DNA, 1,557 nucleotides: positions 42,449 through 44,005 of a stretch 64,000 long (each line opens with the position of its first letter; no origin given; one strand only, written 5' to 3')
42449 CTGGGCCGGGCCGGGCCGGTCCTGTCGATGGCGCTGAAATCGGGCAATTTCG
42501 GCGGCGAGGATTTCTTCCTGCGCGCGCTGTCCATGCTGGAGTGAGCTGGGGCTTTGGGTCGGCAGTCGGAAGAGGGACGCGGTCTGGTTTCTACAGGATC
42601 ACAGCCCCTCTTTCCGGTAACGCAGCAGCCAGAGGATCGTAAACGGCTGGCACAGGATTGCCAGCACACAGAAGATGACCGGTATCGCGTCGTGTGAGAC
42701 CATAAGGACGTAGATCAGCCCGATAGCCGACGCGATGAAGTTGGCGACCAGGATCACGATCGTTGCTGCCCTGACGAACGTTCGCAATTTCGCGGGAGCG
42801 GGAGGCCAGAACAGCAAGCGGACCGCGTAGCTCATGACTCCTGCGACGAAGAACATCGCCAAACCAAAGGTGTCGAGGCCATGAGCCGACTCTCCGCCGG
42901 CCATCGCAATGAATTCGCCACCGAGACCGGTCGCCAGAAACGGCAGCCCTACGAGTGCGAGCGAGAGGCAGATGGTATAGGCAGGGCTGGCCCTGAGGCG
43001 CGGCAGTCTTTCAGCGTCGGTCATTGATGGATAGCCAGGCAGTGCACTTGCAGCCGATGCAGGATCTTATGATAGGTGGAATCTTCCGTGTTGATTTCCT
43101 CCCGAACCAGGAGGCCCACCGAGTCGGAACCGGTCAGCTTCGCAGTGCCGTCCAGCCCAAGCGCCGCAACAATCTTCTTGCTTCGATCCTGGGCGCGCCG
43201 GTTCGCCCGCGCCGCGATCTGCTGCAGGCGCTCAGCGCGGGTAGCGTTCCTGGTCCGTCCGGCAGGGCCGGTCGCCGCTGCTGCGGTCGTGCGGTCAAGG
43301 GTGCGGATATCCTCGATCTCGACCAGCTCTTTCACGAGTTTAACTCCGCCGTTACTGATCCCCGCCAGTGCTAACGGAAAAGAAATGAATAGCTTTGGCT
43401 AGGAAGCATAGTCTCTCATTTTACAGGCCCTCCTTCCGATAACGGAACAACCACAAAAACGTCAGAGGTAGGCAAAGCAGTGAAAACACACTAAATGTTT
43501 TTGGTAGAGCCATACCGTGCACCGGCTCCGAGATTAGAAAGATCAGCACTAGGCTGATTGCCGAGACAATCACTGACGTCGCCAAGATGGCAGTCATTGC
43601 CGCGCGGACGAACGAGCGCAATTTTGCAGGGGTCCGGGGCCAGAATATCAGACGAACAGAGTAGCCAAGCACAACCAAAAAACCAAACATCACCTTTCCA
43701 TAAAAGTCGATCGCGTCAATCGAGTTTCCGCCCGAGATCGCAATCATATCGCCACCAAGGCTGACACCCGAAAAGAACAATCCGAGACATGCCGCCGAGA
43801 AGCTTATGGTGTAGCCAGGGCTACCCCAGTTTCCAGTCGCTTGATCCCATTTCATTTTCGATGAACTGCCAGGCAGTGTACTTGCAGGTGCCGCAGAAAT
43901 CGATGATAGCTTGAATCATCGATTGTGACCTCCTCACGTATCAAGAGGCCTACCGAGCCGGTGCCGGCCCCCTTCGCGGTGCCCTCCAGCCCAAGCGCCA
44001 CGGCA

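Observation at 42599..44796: Uncharacterised two-gene membrane cassette present as a full copy plus a 5'-truncated diverged tandem copy (A-B-A'-B'): candidate toxin/immunity-like system with an orphan module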

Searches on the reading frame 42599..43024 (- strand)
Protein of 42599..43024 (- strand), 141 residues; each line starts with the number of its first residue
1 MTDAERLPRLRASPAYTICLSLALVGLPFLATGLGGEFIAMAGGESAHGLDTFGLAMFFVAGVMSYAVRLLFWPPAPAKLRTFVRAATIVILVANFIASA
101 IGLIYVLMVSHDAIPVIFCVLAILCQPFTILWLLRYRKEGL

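Call 5: search_protein_families(library=pfam, proteins=[window:42599-43024:-], max_evalue=1)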
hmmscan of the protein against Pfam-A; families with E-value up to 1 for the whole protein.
window:42599-43024:- (141 aa): 2 families
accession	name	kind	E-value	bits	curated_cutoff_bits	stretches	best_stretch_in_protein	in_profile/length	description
PF17112.10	Tom6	-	0.047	13.6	18.8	1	7-26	8-27/45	Mitochondrial import receptor subunit Tom6, fungal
PF07981.16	Plasmod_MYXSPDY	-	0.31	11.3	21.1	0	13-28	4-15/17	Plasmodium repeat_MYXSPDY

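Call 6: search_protein_families(library=padloc, proteins=[window:42599-43024:-], max_evalue=1)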
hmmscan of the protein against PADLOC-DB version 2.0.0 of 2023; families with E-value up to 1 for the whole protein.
window:42599-43024:- (141 aa): 0 families

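Call 7: search_protein_families(library=ncbifam, proteins=[window:42599-43024:-], max_evalue=1)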
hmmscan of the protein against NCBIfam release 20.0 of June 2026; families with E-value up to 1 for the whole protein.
window:42599-43024:- (141 aa): 0 families

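Call 8: search_protein_families(library=phrogs, proteins=[window:42599-43024:-], max_evalue=1)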
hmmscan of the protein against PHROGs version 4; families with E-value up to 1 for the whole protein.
window:42599-43024:- (141 aa): 1 family
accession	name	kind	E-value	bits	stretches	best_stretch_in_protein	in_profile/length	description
phrog_20274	-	unknown function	0.023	16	1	55-134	18-99/141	-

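Call 66: list_cluster_members(proteins=[P0001, P0049, P0082, window:42599-43024:-])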
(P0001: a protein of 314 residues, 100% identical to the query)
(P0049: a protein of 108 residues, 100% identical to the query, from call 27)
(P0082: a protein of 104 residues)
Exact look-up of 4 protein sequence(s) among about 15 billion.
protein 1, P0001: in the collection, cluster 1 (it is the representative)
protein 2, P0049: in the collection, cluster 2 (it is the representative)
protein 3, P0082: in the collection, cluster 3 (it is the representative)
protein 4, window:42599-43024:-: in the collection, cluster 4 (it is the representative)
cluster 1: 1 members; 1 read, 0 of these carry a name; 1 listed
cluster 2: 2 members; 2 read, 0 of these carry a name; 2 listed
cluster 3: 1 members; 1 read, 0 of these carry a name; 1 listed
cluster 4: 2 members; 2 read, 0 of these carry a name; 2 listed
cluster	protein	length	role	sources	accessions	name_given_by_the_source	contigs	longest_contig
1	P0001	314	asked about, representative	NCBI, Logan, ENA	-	-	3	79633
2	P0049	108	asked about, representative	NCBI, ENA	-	-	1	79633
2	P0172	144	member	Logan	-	-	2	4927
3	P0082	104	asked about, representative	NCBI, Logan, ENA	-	-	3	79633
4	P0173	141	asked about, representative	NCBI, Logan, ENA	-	-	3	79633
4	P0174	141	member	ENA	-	-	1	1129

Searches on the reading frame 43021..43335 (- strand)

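Call 5: search_protein_families(library=pfam, proteins=[window:43021-43335:-], max_evalue=1)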
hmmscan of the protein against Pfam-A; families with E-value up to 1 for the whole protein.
window:43021-43335:- (104 aa): 0 families

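Call 6: search_protein_families(library=padloc, proteins=[window:43021-43335:-], max_evalue=1)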
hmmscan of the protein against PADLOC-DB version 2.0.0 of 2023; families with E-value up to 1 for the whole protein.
window:43021-43335:- (104 aa): 0 families

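Call 7: search_protein_families(library=ncbifam, proteins=[window:43021-43335:-], max_evalue=1)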
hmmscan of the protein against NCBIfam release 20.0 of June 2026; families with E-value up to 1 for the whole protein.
window:43021-43335:- (104 aa): 1 family
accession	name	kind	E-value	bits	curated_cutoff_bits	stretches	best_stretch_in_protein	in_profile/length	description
NF008709.0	PRK11713.7-4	equivalog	0.014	14.8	292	1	28-92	121-183/246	16S rRNA (uracil(1498)-N(3))-methyltransferase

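Call 8: search_protein_families(library=phrogs, proteins=[window:43021-43335:-], max_evalue=1)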
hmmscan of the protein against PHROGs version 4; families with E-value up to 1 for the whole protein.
window:43021-43335:- (104 aa): 0 families

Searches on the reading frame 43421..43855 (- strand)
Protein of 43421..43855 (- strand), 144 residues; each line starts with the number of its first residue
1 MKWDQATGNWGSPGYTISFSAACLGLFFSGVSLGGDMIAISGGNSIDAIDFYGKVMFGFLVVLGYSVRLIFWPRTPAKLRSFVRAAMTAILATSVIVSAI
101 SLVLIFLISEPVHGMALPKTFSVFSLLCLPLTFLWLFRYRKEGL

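Call 5: search_protein_families(library=pfam, proteins=[window:43421-43855:-], max_evalue=1)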
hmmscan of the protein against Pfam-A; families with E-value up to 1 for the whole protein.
window:43421-43855:- (144 aa): 0 families

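Call 6: search_protein_families(library=padloc, proteins=[window:43421-43855:-], max_evalue=1)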
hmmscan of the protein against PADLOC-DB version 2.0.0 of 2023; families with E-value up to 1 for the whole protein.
window:43421-43855:- (144 aa): 0 families

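Call 7: search_protein_families(library=ncbifam, proteins=[window:43421-43855:-], max_evalue=1)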
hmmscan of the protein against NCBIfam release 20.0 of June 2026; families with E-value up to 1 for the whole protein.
window:43421-43855:- (144 aa): 0 families

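Call 8: search_protein_families(library=phrogs, proteins=[window:43421-43855:-], max_evalue=1)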
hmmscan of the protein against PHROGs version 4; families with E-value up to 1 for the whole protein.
window:43421-43855:- (144 aa): 0 families

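Call 27: find_homologous_proteins(query=window:43421-43855:-, max_evalue=0.001)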
Query window:43421-43855:- (144 aa): 1 proteins with E <= 0.001 among 27 candidates.
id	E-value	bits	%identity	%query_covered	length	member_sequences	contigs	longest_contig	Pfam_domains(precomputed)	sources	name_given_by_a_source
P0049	7.8e-61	223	100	75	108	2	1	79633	-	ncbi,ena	-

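Call 31: find_homologous_proteins(query=A2, max_evalue=0.001)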
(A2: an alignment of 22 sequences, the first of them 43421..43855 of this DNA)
Query A2 (22 sequences) (144 aa, profile of the alignment): 7 proteins with E <= 0.001 among 8000 candidates.
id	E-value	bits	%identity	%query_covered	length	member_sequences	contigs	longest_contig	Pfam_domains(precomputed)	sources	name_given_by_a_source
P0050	4.2e-42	161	35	97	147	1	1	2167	-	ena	-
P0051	1.6e-36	143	32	91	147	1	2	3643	-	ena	-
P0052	1.6e-34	137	22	91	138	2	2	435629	-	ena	-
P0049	4.1e-33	132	100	75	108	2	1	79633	-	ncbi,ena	-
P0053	1.0e-32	131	20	65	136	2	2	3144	-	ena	-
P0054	1.5e-32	130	28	89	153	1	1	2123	-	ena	-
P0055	1.4e-30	124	22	97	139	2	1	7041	-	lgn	-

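Call 46: predict_structure(alignment_id=A3)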
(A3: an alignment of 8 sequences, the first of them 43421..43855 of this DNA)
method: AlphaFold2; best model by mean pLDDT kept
length: 144 residues; sequences in the alignment: 8
mean_pLDDT: 82.7   pTM: 0.74
mean pLDDT of the five models: 82.7, 81.7, 80.5, 80.2, 79.7
residues with pLDDT >= 90: 36; 70-90: 88; 50-70: 13; < 50: 7
segments of 3 or more residues with pLDDT < 50: 1-7
pLDDT, mean of each block of 10 residues (from residue 1): 49 86 92 87 86 91 88 85 90 89 74 69 90 87 68
secondary structure, 60 per line:
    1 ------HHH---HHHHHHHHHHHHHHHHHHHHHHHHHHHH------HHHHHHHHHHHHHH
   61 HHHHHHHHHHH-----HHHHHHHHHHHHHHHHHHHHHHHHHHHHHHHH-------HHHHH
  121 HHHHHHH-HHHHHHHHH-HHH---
elements in order: H13-40 H47-71 H77-108 H116-127 H129-137

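Call 50: fold_search(model_id=the predicted structure, library=pdb)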
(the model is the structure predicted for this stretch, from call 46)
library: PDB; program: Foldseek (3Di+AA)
matches with E <= 10: 48; with E <= 0.001: 0
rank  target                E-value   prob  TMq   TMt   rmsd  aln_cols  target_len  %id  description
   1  2xpo_A                1.3e+00  0.10  0.24  0.25  15.7       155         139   13  Crystal structure of a Spt6-Iws1(Spn1) complex from Encephalitozoon cuniculi, Form II (released 2010-11-17)
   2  7m1t_A                2.1e+00  0.07  0.19  0.09  16.4       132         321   15  Crystal structure of an archaeal CNNM, MtCorB, with C-terminal deletion in complex with Mg2+-ATP (released 2021-06-16)
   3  7xpz                  3.1e+00  0.10  0.27  0.13  12.2       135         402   16  Structure of Apo-hSLC19A1 (released 2022-10-05)
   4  8hii_A                4.2e+00  0.08  0.27  0.11  11.9       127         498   14  The BRIL-SLC19A1/Fab/Nb ternary complex (released 2022-12-21)
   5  6ax9                  4.7e+00  0.12  0.33  0.17  16.4       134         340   10  F95N Epi-isozizaene synthase (released 2017-10-18)
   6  2vpw_C                5.1e+00  0.09  0.29  0.19  11.9       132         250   18  Polysulfide reductase with bound menaquinone (released 2008-06-10)
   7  1jts_J                5.7e+00  0.06  0.30  0.28  17.9       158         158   11  DNA PROTECTION AND BINDING BY E. COLI DPS PROTEIN (released 2003-06-17)
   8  1gwi_A                6.0e+00  0.11  0.29  0.13   7.5       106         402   11  The 1.92 A structure of Streptomyces coelicolor A3(2) CYP154C1: A new monooxygenase that functionalizes macrolide ring (released 2003-01-29)
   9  8su5                  6.3e+00  0.09  0.34  0.17  16.1       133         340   10  F198T epi-Isozizaene Synthase: complex with 3 Mg2+, inorganic pyrophosphate, and benzyl triethyl ammonium cation (released 2023-07-26)
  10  3h2z                  6.3e+00  0.09  0.25  0.12   9.6        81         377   17  The crystal structure of mannitol-1-phosphate dehydrogenase from Shigella flexneri (released 2009-06-16)
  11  6vn7_R                6.3e+00  0.08  0.35  0.24   7.8       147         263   16  Cryo-EM structure of an activated VIP1 receptor-G protein complex (released 2020-09-02)
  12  1hbr_D                6.3e+00  0.04  0.25  0.24  12.1       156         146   12  R-STATE FORM OF CHICKEN HEMOGLOBIN D (released 1999-03-26)
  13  1ulw                  6.6e+00  0.14  0.30  0.12   8.1        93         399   17  Crystal structure of P450nor Ser73Gly/Ser75Gly mutant (released 2004-10-05)
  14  3wvo_B                6.6e+00  0.10  0.34  0.13   7.5       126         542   10  Crystal structure of Thermobifida fusca Cse1 (released 2015-01-14)
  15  4xee_A                6.6e+00  0.03  0.23  0.08  13.1       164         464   15  Structure of active-like neurotensin receptor (released 2015-07-29)
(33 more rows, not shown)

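Call 73: search_solved_structures(query=A2, max_evalue=1)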
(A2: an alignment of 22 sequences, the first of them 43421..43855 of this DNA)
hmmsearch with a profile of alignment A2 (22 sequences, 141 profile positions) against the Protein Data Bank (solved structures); distinct sequences matched with E-value up to 1: 3.
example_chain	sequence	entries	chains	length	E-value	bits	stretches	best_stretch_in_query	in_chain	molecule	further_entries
8qag_A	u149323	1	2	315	6.8e-09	39.1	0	8-36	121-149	sc-CC-6-95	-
5vox_c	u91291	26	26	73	0.38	14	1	52-101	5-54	V-type proton ATPase subunit e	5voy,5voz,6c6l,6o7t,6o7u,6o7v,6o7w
6m0r_M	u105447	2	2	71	0.89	12.8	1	52-101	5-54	V-type proton ATPase subunit e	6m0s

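Call 77: find_encoding_contigs(protein=P0052, flank=10000, max_places=2)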
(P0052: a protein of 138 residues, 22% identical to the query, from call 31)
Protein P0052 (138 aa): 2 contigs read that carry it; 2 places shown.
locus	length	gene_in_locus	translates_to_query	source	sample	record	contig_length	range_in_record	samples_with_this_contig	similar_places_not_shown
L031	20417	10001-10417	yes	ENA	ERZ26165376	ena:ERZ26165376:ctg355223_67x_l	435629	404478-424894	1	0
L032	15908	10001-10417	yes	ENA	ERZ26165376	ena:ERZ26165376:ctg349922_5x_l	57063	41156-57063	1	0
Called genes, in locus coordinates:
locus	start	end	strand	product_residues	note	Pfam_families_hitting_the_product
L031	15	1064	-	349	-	PF06996:T6SS_TssG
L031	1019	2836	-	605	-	PF05947:T6SS_TssF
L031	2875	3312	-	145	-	PF04965:GPW_gp25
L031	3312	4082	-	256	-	PF14559:TPR_19 (weak), PF07024:ImpE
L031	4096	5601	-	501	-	PF05943:VipB, PF18945:VipB_2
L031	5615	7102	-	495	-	PF05943:VipB, PF18945:VipB_2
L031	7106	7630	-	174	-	PF05591:T6SS_VipA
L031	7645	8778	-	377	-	PF06812:ImpA_N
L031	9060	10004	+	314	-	-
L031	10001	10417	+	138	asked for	-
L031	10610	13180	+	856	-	PF00069:Pkinase, PF01636:APH (faint), PF07714:PK_Tyr_Ser-Thr, PF00672:HAMP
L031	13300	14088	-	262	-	PF01476:LysM (faint)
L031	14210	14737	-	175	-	PF20057:DUF6456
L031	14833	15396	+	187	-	PF01381:HTH_3, PF13560:HTH_31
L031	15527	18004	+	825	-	PF07715:Plug, PF00593:TonB_dep_Rec_b-barrel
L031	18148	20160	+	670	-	PF14559:TPR_19 (weak), PF23914:TPR_CcmH_CycH, PF12895:ANAPC3 (weak), PF14559:TPR_19 (weak), PF13432:TPR_16, PF14559:TPR_19, PF03704:BTAD (weak), PF13469:Sulfotransfer_3, +10 more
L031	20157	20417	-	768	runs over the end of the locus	PF07715:Plug, PF00593:TonB_dep_Rec_b-barrel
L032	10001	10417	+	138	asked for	-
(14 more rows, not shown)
